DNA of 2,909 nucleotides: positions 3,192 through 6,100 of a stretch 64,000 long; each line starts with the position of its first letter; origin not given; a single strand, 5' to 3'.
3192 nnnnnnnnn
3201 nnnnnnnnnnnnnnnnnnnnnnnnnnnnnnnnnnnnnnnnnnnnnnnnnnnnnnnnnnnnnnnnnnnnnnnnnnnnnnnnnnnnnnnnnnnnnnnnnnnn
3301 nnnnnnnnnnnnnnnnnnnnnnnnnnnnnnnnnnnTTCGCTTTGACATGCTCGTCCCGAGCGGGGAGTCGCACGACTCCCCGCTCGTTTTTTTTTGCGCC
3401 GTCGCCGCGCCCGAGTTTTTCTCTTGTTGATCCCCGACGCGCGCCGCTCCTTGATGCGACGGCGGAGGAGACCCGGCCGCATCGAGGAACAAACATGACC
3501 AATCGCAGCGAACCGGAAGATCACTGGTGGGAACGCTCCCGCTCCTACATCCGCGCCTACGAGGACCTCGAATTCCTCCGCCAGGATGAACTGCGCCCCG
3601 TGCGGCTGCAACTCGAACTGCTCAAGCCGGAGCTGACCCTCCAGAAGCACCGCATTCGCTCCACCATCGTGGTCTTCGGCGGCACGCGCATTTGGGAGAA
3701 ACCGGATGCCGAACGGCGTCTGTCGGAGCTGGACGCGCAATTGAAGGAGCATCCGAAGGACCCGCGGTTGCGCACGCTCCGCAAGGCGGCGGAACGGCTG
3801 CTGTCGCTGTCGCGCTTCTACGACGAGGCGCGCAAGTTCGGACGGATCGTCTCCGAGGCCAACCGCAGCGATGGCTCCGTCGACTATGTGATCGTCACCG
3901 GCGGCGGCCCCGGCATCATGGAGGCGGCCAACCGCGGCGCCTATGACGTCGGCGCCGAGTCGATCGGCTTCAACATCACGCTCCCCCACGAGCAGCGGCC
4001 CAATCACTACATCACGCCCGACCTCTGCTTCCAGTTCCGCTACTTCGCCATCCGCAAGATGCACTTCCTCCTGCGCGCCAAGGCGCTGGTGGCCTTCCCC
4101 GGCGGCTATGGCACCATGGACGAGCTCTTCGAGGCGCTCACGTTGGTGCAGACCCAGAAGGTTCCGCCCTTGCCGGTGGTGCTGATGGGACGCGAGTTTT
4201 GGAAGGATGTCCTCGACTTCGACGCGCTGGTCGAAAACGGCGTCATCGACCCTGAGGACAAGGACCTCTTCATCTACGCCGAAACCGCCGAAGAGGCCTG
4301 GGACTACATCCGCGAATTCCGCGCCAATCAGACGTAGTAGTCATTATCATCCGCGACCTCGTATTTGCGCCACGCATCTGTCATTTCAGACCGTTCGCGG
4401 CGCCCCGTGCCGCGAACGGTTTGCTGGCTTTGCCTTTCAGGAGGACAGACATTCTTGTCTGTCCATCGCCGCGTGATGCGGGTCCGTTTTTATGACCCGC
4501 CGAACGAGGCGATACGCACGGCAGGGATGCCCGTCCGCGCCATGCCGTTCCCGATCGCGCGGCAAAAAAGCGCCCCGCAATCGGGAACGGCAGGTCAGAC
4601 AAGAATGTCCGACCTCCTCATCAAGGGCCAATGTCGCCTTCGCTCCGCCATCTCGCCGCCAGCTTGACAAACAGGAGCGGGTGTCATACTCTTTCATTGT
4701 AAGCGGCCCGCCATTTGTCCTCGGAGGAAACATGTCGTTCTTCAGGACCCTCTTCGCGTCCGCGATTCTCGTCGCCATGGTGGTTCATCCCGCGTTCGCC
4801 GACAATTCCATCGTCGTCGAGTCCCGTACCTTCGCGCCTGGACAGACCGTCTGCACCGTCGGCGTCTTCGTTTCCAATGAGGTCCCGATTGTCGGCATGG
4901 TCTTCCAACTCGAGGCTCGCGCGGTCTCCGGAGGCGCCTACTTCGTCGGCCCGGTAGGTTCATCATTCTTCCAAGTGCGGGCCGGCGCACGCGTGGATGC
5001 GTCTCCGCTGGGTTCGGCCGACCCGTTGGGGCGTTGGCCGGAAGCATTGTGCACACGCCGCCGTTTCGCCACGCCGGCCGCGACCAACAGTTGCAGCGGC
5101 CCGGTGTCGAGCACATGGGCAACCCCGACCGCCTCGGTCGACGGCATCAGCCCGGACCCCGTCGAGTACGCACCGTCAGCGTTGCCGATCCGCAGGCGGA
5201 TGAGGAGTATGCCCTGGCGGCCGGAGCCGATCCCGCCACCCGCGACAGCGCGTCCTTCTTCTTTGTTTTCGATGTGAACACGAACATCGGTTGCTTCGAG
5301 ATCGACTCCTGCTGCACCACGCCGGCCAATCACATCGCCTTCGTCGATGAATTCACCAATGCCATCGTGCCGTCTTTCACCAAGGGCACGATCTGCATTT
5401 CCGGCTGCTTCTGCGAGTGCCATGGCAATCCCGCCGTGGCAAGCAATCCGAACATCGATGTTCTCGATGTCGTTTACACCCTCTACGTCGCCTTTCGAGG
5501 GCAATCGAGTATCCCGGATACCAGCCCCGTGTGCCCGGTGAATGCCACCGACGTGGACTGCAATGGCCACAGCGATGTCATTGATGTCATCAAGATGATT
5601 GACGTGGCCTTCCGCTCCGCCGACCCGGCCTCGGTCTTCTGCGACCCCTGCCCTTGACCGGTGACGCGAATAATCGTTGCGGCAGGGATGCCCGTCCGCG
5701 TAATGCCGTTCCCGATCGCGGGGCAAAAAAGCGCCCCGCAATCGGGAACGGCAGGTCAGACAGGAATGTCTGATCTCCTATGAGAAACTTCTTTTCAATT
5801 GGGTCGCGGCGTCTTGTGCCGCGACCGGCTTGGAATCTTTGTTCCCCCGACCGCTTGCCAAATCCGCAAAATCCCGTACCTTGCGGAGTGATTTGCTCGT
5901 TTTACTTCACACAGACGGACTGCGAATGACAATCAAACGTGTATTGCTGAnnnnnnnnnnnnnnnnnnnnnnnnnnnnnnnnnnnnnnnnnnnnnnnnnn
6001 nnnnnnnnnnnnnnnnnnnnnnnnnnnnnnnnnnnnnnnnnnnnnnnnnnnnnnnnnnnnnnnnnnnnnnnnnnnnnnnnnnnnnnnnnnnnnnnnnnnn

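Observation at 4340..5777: Frameshifted dockerin-tagged gene bracketed by ~100-bp direct repeats in a hairpin-dense region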

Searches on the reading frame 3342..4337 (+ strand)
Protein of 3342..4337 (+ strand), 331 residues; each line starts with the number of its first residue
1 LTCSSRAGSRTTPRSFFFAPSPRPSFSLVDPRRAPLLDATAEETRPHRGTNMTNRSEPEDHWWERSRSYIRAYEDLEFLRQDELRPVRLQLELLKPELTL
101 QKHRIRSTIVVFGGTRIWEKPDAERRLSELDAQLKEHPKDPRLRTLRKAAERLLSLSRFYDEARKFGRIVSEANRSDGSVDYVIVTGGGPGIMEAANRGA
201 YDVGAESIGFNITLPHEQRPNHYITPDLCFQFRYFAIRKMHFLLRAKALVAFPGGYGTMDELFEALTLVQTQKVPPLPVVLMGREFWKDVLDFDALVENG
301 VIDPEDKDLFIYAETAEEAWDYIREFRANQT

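Call 8: search_protein_families(library=pfam, proteins=[window:3342-4337:+], max_evalue=0.1)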
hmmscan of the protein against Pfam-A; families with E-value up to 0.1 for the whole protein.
window:3342-4337:+ (331 aa): 3 families
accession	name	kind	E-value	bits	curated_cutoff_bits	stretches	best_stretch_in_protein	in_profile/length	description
PF03641.19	Lysine_decarbox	-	6.9e-31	107.6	27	1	193-322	1-130/131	Possible lysine decarboxylase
PF18306.6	LDcluster4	-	3.1e-09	37.1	26.3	1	181-267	32-115/151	SLOG cluster4 family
PF05045.17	RgpF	-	0.083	12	25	0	108-155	446-495/503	Rhamnan synthesis protein F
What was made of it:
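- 3495..4337 (+): LOG-family (TIGR00730-like) gene, the conserved left neighbour. Pfam Lysine_decarbox 6.9e-31 (call 8).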

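Call 9: find_encoding_contigs(protein=window:3342-4337:+, flank=10000, max_places=6)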
Protein window:3342-4337:+ (331 aa): no gene with exactly this product is on record in the collection.

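Call 47: find_homologous_proteins(query=window:3495-4337:+, max_evalue=1e-60)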
Query window:3495-4337:+ (280 aa): 7957 proteins with E <= 1e-60 among 8000 candidates; the best 120 are listed.
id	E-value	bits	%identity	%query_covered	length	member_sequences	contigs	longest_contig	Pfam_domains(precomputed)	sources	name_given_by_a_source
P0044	7.4e-187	637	100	100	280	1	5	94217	PF18306.7,PF03641.20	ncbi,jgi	jgi:hypothetical protein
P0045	4.9e-177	605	95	100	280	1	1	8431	PF18306.7,PF03641.20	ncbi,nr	ncbi:MAG TPA: LOG family protein [bacterium]|nr:LOG family protein [bacterium]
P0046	5.9e-156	536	83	100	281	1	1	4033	PF18306.7,PF03641.20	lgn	-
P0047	6.7e-156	536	83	100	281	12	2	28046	PF18306.7,PF03641.20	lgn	-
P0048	7.1e-155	533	82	100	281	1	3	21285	PF18306.7,PF03641.20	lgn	-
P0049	1.4e-154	532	84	98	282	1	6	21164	PF18306.7,PF03641.20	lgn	-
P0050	2.8e-154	531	82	100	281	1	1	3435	PF18306.7,PF03641.20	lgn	-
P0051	1.1e-153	529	82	100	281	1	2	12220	PF18306.7,PF03641.20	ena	-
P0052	3.0e-153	527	81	100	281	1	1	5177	PF18306.7,PF03641.20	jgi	jgi:uncharacterized protein (TIGR00730 family)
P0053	6.4e-153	526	82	98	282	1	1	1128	PF18306.7,PF03641.20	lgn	-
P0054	1.3e-152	525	81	100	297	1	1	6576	PF18306.7,PF03641.20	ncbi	-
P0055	3.3e-152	524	82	100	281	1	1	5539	PF18306.7,PF03641.20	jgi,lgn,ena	-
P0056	3.7e-152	524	82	98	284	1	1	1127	PF18306.7,PF03641.20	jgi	jgi:uncharacterized protein (TIGR00730 family)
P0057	5.2e-152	523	81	100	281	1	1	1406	PF18306.7,PF03641.20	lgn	-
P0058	7.5e-152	523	81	98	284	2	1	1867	PF18306.7,PF03641.20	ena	-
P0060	2.7e-128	445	71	98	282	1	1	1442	PF18306.7,PF03641.20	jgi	jgi:uncharacterized protein (TIGR00730 family)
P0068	2.1e-123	429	70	99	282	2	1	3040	PF18306.7,PF03641.20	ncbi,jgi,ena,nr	ncbi:MAG TPA: TIGR00730 family Rossman fold protein [Acidobacteriota bacterium]|nr:TIGR00730 family 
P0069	4.1e-123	428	69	100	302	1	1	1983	PF18306.7,PF03641.20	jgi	jgi:uncharacterized protein (TIGR00730 family)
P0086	5.2e-113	395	65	98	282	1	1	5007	PF18306.7,PF03641.20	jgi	jgi:uncharacterized protein (TIGR00730 family)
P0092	4.8e-112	392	62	98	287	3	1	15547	PF18306.7,PF03641.20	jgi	jgi:uncharacterized protein (TIGR00730 family)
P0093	2.3e-111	390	67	93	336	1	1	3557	PF18306.7,PF03641.20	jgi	jgi:uncharacterized protein (TIGR00730 family)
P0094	3.2e-111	389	65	94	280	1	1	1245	PF18306.7,PF03641.20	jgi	jgi:uncharacterized protein (TIGR00730 family)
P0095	5.4e-111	389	66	95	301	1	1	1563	PF18306.7,PF03641.20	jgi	jgi:uncharacterized protein (TIGR00730 family)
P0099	1.7e-110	387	66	94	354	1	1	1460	PF18306.7,PF03641.20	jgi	jgi:uncharacterized protein (TIGR00730 family)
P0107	6.3e-110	385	61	99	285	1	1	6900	PF18306.7,PF03641.20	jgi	jgi:uncharacterized protein (TIGR00730 family)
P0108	7.3e-110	385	67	93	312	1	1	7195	PF18306.7,PF03641.20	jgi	jgi:uncharacterized protein (TIGR00730 family)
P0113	1.8e-109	384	66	94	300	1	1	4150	PF18306.7,PF03641.20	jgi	jgi:uncharacterized protein (TIGR00730 family)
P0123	4.9e-109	382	65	94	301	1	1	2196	PF18306.7,PF03641.20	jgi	jgi:uncharacterized protein (TIGR00730 family)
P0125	5.8e-109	382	65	94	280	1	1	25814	PF18306.7,PF03641.20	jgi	jgi:uncharacterized protein (TIGR00730 family)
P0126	8.3e-109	381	61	97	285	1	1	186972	PF18306.7,PF03641.20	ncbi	ncbi:MAG: TIGR00730 family Rossman fold protein [Candidatus Zixiibacteriota bacterium]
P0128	1.5e-108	381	63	94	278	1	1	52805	PF18306.7,PF03641.20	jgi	jgi:uncharacterized protein (TIGR00730 family)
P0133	2.4e-108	380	65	94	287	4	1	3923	PF18306.7,PF03641.20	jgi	jgi:uncharacterized protein (TIGR00730 family)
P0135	3.9e-108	379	65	94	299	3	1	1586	PF18306.7,PF03641.20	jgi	jgi:uncharacterized protein (TIGR00730 family)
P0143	1.2e-107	378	65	93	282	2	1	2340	PF18306.7,PF03641.20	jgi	jgi:uncharacterized protein (TIGR00730 family)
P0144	1.4e-107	377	62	95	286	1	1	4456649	PF18306.7,PF03641.20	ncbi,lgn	ncbi:MAG: TIGR00730 family Rossman fold protein [Candidatus Zixiibacteriota bacterium]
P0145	2.0e-107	377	65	94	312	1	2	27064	PF18306.7,PF03641.20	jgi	jgi:uncharacterized protein (TIGR00730 family)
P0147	2.2e-107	377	65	95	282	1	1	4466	PF18306.7,PF03641.20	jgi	jgi:uncharacterized protein (TIGR00730 family)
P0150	3.3e-107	376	64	94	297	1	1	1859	PF18306.7,PF03641.20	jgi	jgi:uncharacterized protein (TIGR00730 family)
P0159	7.6e-107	375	62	93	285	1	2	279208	PF18306.7,PF03641.20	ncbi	ncbi:MAG: TIGR00730 family Rossman fold protein [candidate division Zixibacteria bacterium]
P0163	8.1e-107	375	60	94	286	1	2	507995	PF18306.7,PF03641.20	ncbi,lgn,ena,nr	ncbi:MAG: TIGR00730 family Rossman fold protein [candidate division Zixibacteria bacterium]|nr:TIGR0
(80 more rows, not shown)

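Call 48: find_encoding_contigs(protein=P0047, flank=5000, max_places=3)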
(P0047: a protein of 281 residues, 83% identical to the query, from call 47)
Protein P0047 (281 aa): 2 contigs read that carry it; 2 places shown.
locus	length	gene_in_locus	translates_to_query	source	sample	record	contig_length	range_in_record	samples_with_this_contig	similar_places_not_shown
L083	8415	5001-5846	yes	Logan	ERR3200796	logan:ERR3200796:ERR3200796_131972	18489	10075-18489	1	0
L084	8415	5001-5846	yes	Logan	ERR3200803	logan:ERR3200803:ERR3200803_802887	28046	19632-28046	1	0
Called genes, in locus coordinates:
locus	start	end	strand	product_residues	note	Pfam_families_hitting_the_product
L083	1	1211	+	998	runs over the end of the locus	-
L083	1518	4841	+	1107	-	-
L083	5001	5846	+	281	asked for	PF18306:LDcluster4, PF03641:Lysine_decarbox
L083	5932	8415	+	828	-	?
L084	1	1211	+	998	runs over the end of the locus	-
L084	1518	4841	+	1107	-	-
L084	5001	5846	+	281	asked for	PF18306:LDcluster4, PF03641:Lysine_decarbox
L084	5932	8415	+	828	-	?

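Call 49: find_encoding_contigs(protein=P0049, flank=5000, max_places=4)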
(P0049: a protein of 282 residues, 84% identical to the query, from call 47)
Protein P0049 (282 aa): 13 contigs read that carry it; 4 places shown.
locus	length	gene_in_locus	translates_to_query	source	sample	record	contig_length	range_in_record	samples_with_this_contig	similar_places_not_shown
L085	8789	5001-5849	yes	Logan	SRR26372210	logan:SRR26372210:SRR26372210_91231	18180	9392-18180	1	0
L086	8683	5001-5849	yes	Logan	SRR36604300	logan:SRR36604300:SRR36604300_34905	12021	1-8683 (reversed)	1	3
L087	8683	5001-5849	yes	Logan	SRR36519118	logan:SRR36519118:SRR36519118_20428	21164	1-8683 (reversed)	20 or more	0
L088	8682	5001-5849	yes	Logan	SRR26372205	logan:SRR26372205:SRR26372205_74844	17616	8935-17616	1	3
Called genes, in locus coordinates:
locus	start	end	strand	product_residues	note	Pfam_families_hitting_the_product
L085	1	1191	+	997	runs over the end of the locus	-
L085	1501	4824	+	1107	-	-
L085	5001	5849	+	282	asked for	PF18306:LDcluster4, PF03641:Lysine_decarbox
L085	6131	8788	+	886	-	?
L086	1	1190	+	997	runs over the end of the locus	-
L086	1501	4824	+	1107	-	-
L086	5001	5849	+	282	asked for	PF18306:LDcluster4, PF03641:Lysine_decarbox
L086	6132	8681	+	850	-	?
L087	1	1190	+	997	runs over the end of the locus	-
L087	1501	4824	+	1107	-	-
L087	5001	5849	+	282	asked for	PF18306:LDcluster4, PF03641:Lysine_decarbox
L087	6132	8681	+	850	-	?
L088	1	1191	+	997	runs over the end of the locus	-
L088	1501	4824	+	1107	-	-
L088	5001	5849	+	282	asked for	PF18306:LDcluster4, PF03641:Lysine_decarbox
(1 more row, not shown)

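Call 72: find_encoding_contigs(protein=P0048, flank=4000, max_places=3)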
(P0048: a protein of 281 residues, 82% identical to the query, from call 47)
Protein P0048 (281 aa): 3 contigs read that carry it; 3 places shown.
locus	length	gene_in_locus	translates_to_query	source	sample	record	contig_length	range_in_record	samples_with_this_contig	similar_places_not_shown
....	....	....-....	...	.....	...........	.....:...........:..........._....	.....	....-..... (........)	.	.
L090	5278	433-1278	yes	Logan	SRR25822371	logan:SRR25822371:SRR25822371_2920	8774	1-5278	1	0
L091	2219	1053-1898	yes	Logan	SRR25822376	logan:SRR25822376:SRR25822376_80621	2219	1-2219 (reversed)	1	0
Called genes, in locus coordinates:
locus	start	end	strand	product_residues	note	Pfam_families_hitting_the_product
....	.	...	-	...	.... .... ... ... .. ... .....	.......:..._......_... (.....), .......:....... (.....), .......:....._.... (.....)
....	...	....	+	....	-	-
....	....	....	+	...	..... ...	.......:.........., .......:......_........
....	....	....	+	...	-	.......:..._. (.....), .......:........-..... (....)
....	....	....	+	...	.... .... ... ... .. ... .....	-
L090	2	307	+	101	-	?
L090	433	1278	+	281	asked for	PF18306:LDcluster4, PF03641:Lysine_decarbox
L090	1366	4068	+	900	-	PF15899:BNR_6 (faint), PF15902:Sortilin-Vps10 (weak)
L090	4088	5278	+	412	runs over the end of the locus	-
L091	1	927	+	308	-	?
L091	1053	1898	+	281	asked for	PF18306:LDcluster4, PF03641:Lysine_decarbox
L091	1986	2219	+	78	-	?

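Call 73: find_encoding_contigs(protein=P0054, flank=4000, max_places=3)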
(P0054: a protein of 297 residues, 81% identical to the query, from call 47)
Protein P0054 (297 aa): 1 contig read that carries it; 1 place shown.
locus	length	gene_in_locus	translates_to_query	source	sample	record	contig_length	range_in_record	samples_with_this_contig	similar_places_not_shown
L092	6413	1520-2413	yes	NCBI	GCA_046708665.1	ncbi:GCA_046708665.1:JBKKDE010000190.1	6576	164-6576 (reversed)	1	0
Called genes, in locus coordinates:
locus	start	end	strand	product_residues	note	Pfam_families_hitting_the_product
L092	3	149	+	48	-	?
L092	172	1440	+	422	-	-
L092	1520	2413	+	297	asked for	PF18306:LDcluster4, PF03641:Lysine_decarbox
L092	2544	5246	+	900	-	PF15899:BNR_6 (faint), PF15902:Sortilin-Vps10 (weak)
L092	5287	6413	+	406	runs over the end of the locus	-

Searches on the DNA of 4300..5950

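Call 34: search_rna_families(source=window, start=4300, end=5950, threshold=evalue, max_evalue=10, show_alignments=2)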
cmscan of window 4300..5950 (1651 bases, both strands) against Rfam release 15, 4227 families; matches with E-value up to 10: 14.
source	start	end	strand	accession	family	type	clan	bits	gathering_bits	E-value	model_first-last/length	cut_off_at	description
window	4386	4467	+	RF01521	CC1840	Gene; sRNA;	-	31.3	50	0.076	1-95/95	no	caulobacter sRNA CC1840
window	5686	5769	-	RF04011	mir-8515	Gene; miRNA;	-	30.3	100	0.003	1-92/92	no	mir-8515 microRNA precursor family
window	4525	4608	-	RF04011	mir-8515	Gene; miRNA;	-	28.9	100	0.007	1-92/92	no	mir-8515 microRNA precursor family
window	5686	5769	+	RF04011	mir-8515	Gene; miRNA;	-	24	100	0.11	1-92/92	no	mir-8515 microRNA precursor family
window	4387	4423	+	RF02505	Atu_L6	Gene; sRNA;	-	23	100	0.018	78-114/124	no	Rhizobiales sRNA Atu_L6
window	4543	4592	+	RF04011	mir-8515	Gene; miRNA;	-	21.1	100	0.6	22-71/92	no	mir-8515 microRNA precursor family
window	4377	4494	-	RF02505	Atu_L6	Gene; sRNA;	-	19.3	100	0.16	1-124/124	no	Rhizobiales sRNA Atu_L6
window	5704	5753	+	RF03622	mir-731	Gene; miRNA;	-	18.4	70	3.9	1-90/90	no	mir-731 microRNA precursor family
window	5672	5744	-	RF00194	Rubella_3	Cis-reg;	-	17.3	35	2.6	1-68/68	no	Rubella virus 3' cis-acting element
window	5704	5753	+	RF03681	mir-1295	Gene; miRNA;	-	17.1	100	6.4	7-71/78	no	mir-1295 microRNA precursor family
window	4441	4616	+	RF04104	MIR918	Gene; miRNA;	-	16.5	268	5.1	1-265/265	no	MIR918 microRNA precursor family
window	4439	4519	-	RF01729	Termite-flg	Cis-reg;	-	16.5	40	7.3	1-106/106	no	Termite-flg RNA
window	4811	4873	+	RF02136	HTT-AS1_3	Gene; lncRNA;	-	15.1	70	6.2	1-60/60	no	HTT antisense RNA 1 conserved region 3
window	5408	5473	+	RF01668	P10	Gene; sRNA;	-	14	37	5.1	1-72/72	no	Pseudomonas sRNA P10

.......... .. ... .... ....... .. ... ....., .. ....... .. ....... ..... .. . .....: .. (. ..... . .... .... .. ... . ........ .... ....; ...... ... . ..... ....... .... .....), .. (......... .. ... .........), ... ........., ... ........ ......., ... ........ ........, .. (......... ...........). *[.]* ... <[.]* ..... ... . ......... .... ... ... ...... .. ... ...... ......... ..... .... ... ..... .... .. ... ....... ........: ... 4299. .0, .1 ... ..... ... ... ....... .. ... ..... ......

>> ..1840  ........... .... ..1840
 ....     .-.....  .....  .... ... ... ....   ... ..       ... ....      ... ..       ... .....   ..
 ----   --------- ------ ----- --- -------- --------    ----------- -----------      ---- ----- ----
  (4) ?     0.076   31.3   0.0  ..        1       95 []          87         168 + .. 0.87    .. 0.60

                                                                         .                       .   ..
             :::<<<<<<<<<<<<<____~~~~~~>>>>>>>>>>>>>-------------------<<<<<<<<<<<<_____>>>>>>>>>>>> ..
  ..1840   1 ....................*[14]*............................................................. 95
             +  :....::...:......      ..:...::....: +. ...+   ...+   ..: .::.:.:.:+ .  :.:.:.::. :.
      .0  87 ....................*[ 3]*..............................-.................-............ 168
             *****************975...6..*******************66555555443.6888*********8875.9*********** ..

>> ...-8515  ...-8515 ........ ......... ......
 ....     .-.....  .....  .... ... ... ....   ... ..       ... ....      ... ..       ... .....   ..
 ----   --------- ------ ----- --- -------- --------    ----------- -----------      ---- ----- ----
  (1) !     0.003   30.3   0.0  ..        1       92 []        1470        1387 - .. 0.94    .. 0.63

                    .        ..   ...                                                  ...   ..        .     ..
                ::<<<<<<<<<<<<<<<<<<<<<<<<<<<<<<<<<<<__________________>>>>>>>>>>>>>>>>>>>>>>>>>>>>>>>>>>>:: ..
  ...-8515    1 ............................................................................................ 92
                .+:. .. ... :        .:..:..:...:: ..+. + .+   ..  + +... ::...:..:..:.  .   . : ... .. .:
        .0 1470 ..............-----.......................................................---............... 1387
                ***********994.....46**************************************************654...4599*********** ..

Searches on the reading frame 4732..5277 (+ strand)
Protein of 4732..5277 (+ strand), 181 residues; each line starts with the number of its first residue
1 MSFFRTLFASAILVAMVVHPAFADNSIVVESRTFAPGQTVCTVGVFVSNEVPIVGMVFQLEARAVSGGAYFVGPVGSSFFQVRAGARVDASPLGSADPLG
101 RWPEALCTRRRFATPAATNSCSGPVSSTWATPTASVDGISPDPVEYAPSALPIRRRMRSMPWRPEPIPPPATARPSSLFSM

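Call 8: search_protein_families(library=pfam, proteins=[window:4732-5277:+], max_evalue=0.1)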
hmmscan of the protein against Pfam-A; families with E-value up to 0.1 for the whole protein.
window:4732-5277:+ (181 aa): 0 families

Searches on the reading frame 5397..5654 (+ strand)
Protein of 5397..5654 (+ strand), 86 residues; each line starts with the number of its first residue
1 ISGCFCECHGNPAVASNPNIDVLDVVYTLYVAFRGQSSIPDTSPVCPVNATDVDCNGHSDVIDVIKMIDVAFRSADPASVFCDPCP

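Call 67: search_protein_families(library=pfam, proteins=[window:5397-5654:+], max_evalue=10)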
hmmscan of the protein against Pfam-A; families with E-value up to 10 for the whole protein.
seq(86 aa): 0 families

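Call 68: search_protein_families(library=ncbifam, proteins=[window:5397-5654:+], max_evalue=10)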
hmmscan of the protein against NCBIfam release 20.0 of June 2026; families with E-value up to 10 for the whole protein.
seq(86 aa): 0 families
